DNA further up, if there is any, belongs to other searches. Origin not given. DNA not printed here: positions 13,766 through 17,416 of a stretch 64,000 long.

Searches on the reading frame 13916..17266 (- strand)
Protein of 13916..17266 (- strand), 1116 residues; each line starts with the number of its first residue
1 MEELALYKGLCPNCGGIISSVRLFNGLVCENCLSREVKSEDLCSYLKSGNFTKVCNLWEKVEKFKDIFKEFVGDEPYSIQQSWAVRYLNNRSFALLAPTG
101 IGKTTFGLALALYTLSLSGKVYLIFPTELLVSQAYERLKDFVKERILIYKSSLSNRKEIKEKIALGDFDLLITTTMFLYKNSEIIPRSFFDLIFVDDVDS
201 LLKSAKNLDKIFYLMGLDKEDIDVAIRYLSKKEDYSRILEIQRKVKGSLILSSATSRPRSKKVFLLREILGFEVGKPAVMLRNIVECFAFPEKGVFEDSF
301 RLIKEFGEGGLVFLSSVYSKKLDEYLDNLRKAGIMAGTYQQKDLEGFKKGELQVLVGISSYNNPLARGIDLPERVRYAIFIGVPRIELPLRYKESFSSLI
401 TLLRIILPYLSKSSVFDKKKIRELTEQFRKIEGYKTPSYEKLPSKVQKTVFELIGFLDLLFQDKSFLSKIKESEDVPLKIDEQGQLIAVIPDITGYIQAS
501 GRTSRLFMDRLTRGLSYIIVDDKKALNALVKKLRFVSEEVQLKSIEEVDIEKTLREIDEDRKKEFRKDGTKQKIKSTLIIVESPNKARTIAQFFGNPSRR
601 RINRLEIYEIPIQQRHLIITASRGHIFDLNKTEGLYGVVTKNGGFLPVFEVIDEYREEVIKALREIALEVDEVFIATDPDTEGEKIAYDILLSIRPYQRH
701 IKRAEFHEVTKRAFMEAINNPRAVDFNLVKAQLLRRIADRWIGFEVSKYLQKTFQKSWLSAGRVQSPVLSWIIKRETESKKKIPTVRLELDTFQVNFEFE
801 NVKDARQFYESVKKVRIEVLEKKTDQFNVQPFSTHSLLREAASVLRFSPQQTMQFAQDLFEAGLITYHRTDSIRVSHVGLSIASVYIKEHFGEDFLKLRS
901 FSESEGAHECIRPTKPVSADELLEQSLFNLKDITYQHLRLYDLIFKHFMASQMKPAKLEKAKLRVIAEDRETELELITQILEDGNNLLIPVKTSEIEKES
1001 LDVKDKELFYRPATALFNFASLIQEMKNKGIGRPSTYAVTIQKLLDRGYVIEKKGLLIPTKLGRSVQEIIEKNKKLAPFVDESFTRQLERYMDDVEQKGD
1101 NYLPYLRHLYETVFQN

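Call 74: search_protein_families(library=pfam, proteins=[window:13916-17266:-], max_evalue=0.00001)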
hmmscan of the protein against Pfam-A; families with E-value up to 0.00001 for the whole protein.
window:13916-17266:- (1116 aa): 5 families
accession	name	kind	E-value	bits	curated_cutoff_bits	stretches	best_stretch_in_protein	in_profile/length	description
PF01131.25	Topoisom_bac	-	3.9e-84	283.5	35.1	1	724-1101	2-405/411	DNA topoisomerase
PF01751.28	Toprim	-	1.5e-22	80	23.1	1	577-708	1-95/96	Toprim domain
PF17915.7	zf_Rg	-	6.5e-13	48.3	25.5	1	5-53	4-49/49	Reverse gyrase zinc finger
PF00270.35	DEAD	-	7.4e-12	45.7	26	1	78-209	2-139/167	DEAD/DEAH box helicase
PF04851.21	ResIII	-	6e-09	36.5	22.5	1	88-198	21-134/164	Type III restriction enzyme, res subunit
